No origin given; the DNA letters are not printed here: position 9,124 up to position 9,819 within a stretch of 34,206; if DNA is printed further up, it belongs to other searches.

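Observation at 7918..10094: Three single-domain retropepsin-like protease genes, including an adjacent pair fused stop-to-start with a T9SS giant adhesin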

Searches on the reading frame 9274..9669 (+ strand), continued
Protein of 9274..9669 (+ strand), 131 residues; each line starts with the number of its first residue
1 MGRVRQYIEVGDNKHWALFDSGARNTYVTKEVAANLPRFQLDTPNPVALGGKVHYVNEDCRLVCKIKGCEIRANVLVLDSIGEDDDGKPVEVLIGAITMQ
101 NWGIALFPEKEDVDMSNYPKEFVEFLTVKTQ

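Call 50: search_protein_families(library=padloc, proteins=[window:9274-9669:+], max_evalue=1)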
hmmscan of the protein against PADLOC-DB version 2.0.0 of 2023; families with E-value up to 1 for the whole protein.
window:9274-9669:+ (131 aa): 0 families

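Call 51: search_protein_families(library=phrogs, proteins=[window:9274-9669:+], max_evalue=0.1)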
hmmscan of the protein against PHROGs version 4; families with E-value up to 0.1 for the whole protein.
window:9274-9669:+ (131 aa): 0 families

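Call 52: find_related_loci(query=A2, collection=viral_contigs, flank=5000)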
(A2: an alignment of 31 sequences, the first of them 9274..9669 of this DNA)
Query A2 (131 aa) in viral_contigs; peptide patterns used: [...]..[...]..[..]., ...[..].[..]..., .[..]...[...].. (x = any residue, [..] = any of these).
17 stretches matched a pattern, but none encodes a relative of the query by tblastn (E <= 1e-3).

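Call 55: find_encoding_contigs(protein=P0007, flank=8000, max_places=2)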
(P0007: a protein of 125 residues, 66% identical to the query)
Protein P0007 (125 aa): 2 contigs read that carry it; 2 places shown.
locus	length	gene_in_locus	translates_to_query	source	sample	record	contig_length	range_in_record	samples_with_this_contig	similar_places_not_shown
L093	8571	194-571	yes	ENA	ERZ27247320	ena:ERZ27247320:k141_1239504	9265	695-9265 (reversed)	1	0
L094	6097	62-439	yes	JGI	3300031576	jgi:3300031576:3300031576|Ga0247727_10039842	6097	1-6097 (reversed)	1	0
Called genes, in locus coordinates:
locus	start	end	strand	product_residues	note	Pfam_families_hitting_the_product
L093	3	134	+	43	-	?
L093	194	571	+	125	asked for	-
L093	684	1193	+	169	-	PF03938:OmpH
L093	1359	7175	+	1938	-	PF26696:PTL_trimer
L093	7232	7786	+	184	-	-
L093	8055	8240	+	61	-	-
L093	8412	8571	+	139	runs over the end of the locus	PF13975:gag-asp_proteas (weak)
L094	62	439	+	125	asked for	-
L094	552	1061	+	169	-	PF03938:OmpH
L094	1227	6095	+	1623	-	?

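Call 65: search_protein_families(library=pfam, proteins=[L017:5368-5859:+, L020:5483-5782:+, L035:5427-5930:+, L047:566-976:+, L059:5405-5704:+, L061:5398-5703:+, L063:5440-5922:+, L071:5393-5638:+, L072:696-1217:+, L081:5458-5667:+], max_evalue=0.01)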
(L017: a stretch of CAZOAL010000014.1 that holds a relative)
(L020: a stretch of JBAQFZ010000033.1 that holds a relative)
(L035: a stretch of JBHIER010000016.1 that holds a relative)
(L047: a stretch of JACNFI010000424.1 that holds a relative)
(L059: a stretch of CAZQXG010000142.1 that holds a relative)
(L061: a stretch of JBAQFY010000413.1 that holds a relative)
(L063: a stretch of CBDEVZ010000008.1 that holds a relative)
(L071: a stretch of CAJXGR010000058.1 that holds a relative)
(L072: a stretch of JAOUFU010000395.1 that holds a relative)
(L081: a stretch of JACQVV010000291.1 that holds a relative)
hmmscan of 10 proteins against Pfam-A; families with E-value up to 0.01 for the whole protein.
L017:5368-5859:+ (164 aa): 0 families

L020:5483-5782:+ (100 aa): 1 family
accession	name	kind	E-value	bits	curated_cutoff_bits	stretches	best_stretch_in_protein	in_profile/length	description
PF01402.27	RHH_1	-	0.0057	17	20.5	1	4-41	2-38/39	Ribbon-helix-helix protein, copG family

L035:5427-5930:+ (168 aa): 2 families
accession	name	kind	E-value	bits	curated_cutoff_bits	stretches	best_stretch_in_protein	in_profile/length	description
PF01909.29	NTP_transf_2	-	7.5e-08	33.1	21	1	17-74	5-60/93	Nucleotidyltransferase domain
PF18765.7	Polbeta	-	2.7e-05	24.7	26.9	1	25-74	8-58/93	Polymerase beta, Nucleotidyltransferase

L047:566-976:+ (137 aa): 1 family
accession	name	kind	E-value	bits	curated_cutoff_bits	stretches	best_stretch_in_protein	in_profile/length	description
PF02472.21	ExbD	-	1.2e-23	84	25.4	1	10-137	3-126/128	Biopolymer transport protein ExbD/TolR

L059:5405-5704:+ (100 aa): 0 families

L061:5398-5703:+ (102 aa): 4 families
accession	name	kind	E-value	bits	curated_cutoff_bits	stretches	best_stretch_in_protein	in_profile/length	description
PF01909.29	NTP_transf_2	-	3.6e-13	50.2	21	1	12-100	2-91/93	Nucleotidyltransferase domain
PF18765.7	Polbeta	-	1.2e-10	41.8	26.9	1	15-102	4-87/93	Polymerase beta, Nucleotidyltransferase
PF22600.2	MTPAP-like_central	-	1.3e-05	25.7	27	1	9-56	24-69/139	Poly(A) RNA polymerase, mitochondrial-like, central palm domain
PF14792.12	DNA_pol_B_palm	-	0.0057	17.3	25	1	5-59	5-60/113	DNA polymerase beta palm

L063:5440-5922:+ (161 aa): 1 family
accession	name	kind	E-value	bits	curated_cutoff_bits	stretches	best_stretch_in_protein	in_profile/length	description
PF04073.20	tRNA_edit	-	6.1e-26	91.4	25.5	1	34-150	3-122/123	Aminoacyl-tRNA editing domain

L071:5393-5638:+ (82 aa): 1 family
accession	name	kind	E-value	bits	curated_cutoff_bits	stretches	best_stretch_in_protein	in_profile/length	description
PF03631.20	Virul_fac_BrkB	-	0.00057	20.1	33.7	1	8-77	116-186/259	Virulence factor BrkB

L072:696-1217:+ (174 aa): 0 families

L081:5458-5667:+ (70 aa): 0 families

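Call 66: search_protein_families(library=pfam, proteins=[L069:5394-5621:+, L024:5397-5621:+, L082:5414-5986:+, L010:2284-2721:+, L010:1302-1586:+, L010:3162-3692:+, L075:4149-4361:+, L044:4788-4985:+, L088:1593-1799:+], max_evalue=0.01)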
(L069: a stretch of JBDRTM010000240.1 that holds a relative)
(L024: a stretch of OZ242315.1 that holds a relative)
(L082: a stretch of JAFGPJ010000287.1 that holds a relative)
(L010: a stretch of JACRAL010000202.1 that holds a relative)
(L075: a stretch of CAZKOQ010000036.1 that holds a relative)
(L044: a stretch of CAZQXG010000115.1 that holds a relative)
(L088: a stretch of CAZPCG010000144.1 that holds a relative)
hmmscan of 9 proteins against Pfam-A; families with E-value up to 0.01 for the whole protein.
L069:5394-5621:+ (76 aa): 0 families

L024:5397-5621:+ (75 aa): 5 families
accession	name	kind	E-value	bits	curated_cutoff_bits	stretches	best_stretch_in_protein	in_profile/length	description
PF15731.11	MqsA_antitoxin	-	8.4e-05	23.1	30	1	1-55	1-55/131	Antitoxin component of bacterial toxin-antitoxin system, MqsA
PF13913.12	zf-C2HC_2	-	0.00051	20.1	27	0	33-45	1-13/25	zinc-finger of a C2HC-type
PF14122.12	YokU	-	0.0044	17.4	27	1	21-55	22-56/87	YokU-like protein, putative antitoxin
PF13248.11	Zn_ribbon_3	-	0.0065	16.3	27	0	33-42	1-10/26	zinc-ribbon domain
PF00096.32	zf-C2H2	-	0.0083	17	25.2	0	36-50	2-16/23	Zinc finger, C2H2 type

L082:5414-5986:+ (191 aa): 2 families
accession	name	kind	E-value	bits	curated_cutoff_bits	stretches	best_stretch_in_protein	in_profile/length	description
PF02985.28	HEAT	-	0.00017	22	23.5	0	160-179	3-22/31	HEAT repeat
PF01602.26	Adaptin_N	-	0.0024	17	37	1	123-178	80-135/524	Adaptin N terminal region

L010:2284-2721:+ (146 aa): 5 families
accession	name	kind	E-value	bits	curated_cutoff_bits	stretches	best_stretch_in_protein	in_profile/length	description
PF07798.16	CCDC90-like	-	0.00028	21.2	33.5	1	18-93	74-147/175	Coiled-coil domain-containing protein 90-like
PF14817.11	HAUS5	-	0.0014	18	25.6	1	15-82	83-153/643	HAUS augmin-like complex subunit 5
PF06103.16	DUF948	-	0.0022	18.6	37.2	0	14-55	24-65/89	Bacterial protein of unknown function (DUF948)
PF16331.10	TolA_bind_tri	-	0.0024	18.4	30.1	0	47-91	3-40/76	TolA binding protein trimerisation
PF11932.13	DUF3450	-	0.0078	16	32.6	0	7-80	17-90/241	Protein of unknown function (DUF3450)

L010:1302-1586:+ (95 aa): 1 family
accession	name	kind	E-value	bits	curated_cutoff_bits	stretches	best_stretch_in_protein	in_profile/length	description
PF09590.15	Env-gp36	-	0.0085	15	27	1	7-76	410-482/591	Lentivirus surface glycoprotein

L010:3162-3692:+ (177 aa): 6 families
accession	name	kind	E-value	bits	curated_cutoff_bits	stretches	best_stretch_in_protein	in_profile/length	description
PF01870.24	Hjc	-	6.2e-06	26.5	21.1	1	54-105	3-50/93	Archaeal holliday junction resolvase (hjc)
PF02021.23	UPF0102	-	3.9e-05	24.4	23.6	1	60-104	8-42/80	Uncharacterised protein family UPF0102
PF08378.17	NERD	-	0.0012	19.8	22.1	1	63-104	18-57/111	Nuclease-related domain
PF13635.12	DUF4143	-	0.0012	19.1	28.1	1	44-103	105-159/160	Domain of unknown function (DUF4143)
PF03008.20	DUF234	-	0.004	18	22.5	1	27-104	14-90/100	Archaea bacterial proteins of unknown function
PF07788.17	PDDEXK_10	-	0.0077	16.6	21.2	0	85-154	4-73/74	PD-(D/E)XK nuclease superfamily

L075:4149-4361:+ (71 aa): 0 families

L044:4788-4985:+ (66 aa): 0 families

L088:1593-1799:+ (69 aa): 0 families

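Call 90: search_dna_similar(query=window:9274-9666:+, collection=plasmids, mode=protein, max_rows=10, max_evalue=0.001)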
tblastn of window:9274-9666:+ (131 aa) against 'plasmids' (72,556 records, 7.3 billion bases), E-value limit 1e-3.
No match.

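Call 93: search_protein_representatives(alignment_id=A2)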
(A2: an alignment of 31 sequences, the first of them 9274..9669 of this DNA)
Query: 31 sequences, 125 profile positions. Proteins with E-value up to 0.001 (for the whole library): 377; up to 1e-10: 189; up to 1e-30: 16. The best 150 are listed.
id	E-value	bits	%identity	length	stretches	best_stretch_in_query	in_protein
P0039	4.6e-53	194.8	-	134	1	1-125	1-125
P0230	7.0e-53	194.2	-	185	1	1-125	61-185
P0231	1.1e-50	187.1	-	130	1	1-125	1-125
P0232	4.7e-48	178.6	-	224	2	1-109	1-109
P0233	5.6e-41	155.8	-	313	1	1-124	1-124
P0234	6.6e-40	152.3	-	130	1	1-125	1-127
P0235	7.7e-39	148.9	-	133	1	1-125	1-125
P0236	7.9e-39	148.8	-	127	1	1-125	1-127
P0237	1.5e-38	147.9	-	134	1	1-125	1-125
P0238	2.0e-38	147.5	-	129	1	1-125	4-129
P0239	4.1e-38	146.5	-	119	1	1-125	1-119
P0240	4.0e-37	143.3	-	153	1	1-119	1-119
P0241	2.8e-32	127.7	-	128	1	1-125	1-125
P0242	1.0e-31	125.8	-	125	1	1-125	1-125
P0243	3.5e-31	124.1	-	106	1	1-96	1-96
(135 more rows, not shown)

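Call 96: search_protein_families(library=ncbifam, proteins=[L069:5394-5621:+, L024:5397-5621:+, L075:4149-4361:+, L010:1302-1586:+, L010:2284-2721:+, L059:5405-5704:+, L081:5458-5667:+, L044:4788-4985:+, L001:9679-9906:+, L017:5368-5859:+], max_evalue=0.1)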
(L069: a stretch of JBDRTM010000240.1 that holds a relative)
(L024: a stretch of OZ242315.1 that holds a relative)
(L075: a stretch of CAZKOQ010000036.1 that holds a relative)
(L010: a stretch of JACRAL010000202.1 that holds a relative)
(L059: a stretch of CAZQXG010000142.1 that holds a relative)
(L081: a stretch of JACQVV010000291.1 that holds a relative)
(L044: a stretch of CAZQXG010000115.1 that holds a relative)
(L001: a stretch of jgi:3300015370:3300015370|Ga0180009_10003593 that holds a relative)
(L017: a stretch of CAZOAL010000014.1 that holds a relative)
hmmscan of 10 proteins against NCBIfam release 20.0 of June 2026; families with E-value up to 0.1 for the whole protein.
L069:5394-5621:+ (76 aa): 0 families

L024:5397-5621:+ (75 aa): 4 families
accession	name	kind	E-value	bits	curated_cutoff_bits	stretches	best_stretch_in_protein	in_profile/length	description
TIGR03831.1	YgiT_finger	domain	4.3e-16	58.9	20.2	1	3-48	1-46/46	YgiT-type zinc finger protein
TIGR03830.1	CxxCG_CxxCG_HTH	subfamily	9e-06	25.5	61.8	1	3-55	1-52/127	type II TA system antitoxin MqsA family protein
TIGR03829.1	YokU_near_AblA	hypoth_equivalog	0.00025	21.3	90.85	1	3-55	2-56/89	YokU family protein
NF047912.1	ECs_2282_CxxC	subfamily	0.025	14.5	37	1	30-53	23-45/60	ECs_2282 family putative zinc-binding protein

L075:4149-4361:+ (71 aa): 0 families

L010:1302-1586:+ (95 aa): 0 families

L010:2284-2721:+ (146 aa): 11 families
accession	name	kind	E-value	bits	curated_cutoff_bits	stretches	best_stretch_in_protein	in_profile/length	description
TIGR04211.1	SH3_and_anchor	equivalog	0.00059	19.5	65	1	15-99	65-155/198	TIGR04211 family SH3 domain-containing protein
NF038350.1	taxis_HmpF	equivalog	0.00066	18.2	200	1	17-98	142-226/553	pilus motility taxis protein HmpF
NF043058.1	T4SS_LegC2C7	subfamily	0.0039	16.2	350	1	4-126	212-334/348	LegC2/C7 family Dot/Icm T4SS effector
NF045487.1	ASRP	equivalog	0.0049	15.5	300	1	14-96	322-403/593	archaea-specific SMC-related protein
NF053525.1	thylo_ssr2422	subfamily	0.005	17.2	38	0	26-62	12-44/77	ssr2422 family thylakoid membrane protein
NF047869.1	myo_kin_aldol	exception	0.0068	14.8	600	1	25-121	327-422/586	bifunctional 5-dehydro-2-deoxygluconokinase/5-dehydro-2-deoxyphosphogluconate aldolase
NF001854.0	PRK00575.1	equivalog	0.0099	16.5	72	1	6-50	24-65/94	Sec-independent protein translocase subunit TatA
NF040811.1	BenD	equivalog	0.021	14.3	380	0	56-107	25-76/256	benzoate diol dehydrogenase BenD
NF009463.0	PRK12823.1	equivalog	0.036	13.6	322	0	56-106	29-79/260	1,6-dihydroxycyclohexa-2,4-diene-1-carboxylate dehydrogenase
NF033885.1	conj_TraP_IncI1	equivalog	0.066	12.9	135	0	5-42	103-140/217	conjugal transfer protein TraP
NF038218.1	IcmG_DotF_IVB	equivalog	0.097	12.3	200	0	13-78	128-189/266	type IVB secretion system protein IcmG/DotF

L059:5405-5704:+ (100 aa): 0 families

L081:5458-5667:+ (70 aa): 0 families

L044:4788-4985:+ (66 aa): 0 families

L001:9679-9906:+ (76 aa): 5 families
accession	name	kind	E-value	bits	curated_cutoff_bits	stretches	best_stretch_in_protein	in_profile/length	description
TIGR03831.1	YgiT_finger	domain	1.5e-11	44.4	20.2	1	3-48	1-46/46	YgiT-type zinc finger protein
TIGR03830.1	CxxCG_CxxCG_HTH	subfamily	0.0069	16.2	61.8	1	3-62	1-59/127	type II TA system antitoxin MqsA family protein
TIGR04083.1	rSAM_pep_methan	hypoth_equivalog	0.03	13.2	300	1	6-73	151-219/376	TIGR04083 family peptide-modifying radical SAM enzyme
TIGR03829.1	YokU_near_AblA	hypoth_equivalog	0.042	14.2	90.85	1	3-53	2-54/89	YokU family protein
NF041921.1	HVO_A0556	equivalog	0.047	13.6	65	0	28-41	35-48/55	HVO_A0556 family zinc finger protein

L017:5368-5859:+ (164 aa): 0 families

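Call 99: search_protein_families(library=padloc, alignment_id=A3, max_evalue=0.00001)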
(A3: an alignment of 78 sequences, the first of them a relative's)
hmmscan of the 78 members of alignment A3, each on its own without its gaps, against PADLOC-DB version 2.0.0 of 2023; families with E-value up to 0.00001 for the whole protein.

A. member 1, L010:865-1266:+ (134 aa): 0 families

B. families by the number of members that match (of 78 scanned): 73 families (the first 25 are shown)
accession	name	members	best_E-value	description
PDLC04903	PDC-S09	3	1.9e-19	-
PDLC04368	PDC-M05A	3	1.9e-07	-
PDLC00029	DruM2|DruM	2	4.6e-150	DNA cytosine methylase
PDLC00026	DruM2|DruM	2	1.6e-130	DNA cytosine methylase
PDLC00032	DruM2|DruM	2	7e-130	DNA cytosine methylase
PDLC03304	MTase_II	2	2.9e-114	Type II methyltransferase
PDLC03272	MTase_II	2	6.2e-110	Type II methyltransferase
PDLC03307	MTase_II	2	2.5e-98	Type II methyltransferase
PDLC03217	MTase_II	2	1.4e-72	Type II methyltransferase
PDLC03361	MTase_II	2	2.5e-69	Type II methyltransferase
PDLC02653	DrmMII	2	2.8e-67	DrmMII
PDLC03378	MTase_II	2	3.6e-67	Type II methyltransferase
PDLC03242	MTase_II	2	1.7e-61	Type II methyltransferase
PDLC03234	MTase_II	2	7.8e-58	Type II methyltransferase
PDLC03716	oMTase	2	2.1e-56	orphan methyltransferase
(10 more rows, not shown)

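Call 100: search_protein_families(library=padloc, alignment_id=A4, max_evalue=0.00001)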
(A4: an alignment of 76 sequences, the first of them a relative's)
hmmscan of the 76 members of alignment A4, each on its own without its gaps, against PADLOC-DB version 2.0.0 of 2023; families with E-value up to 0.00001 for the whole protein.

A. member 1, L010:9-221:+ (71 aa): 0 families

B. families by the number of members that match (of 76 scanned): 70 families (the first 25 are shown)
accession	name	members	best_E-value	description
PDLC03461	REase_II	1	3.4e-151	Type II restriction enzyme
PDLC00026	DruM2|DruM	1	6.5e-68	DNA cytosine methylase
PDLC03378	MTase_II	1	1.6e-62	Type II methyltransferase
PDLC03307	MTase_II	1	5.7e-56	Type II methyltransferase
PDLC03272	MTase_II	1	7.7e-56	Type II methyltransferase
PDLC03234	MTase_II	1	6.1e-54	Type II methyltransferase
PDLC00027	DruM2|DruM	1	1.1e-46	DNA cytosine methylase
PDLC03326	MTase_II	1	5.8e-46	Type II methyltransferase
PDLC00029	DruM2|DruM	1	9.4e-46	DNA cytosine methylase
PDLC00032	DruM2|DruM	1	5.7e-43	DNA cytosine methylase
PDLC00033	DruM2|DruM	1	3.9e-41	DNA cytosine methylase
PDLC00031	DruM2|DruM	1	1.8e-39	DNA cytosine methylase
PDLC02650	DrmMII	1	2.7e-39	DrmMII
PDLC00030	DruM2|DruM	1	7.3e-37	DNA cytosine methylase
PDLC02649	DrmMII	1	6.2e-34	DrmMII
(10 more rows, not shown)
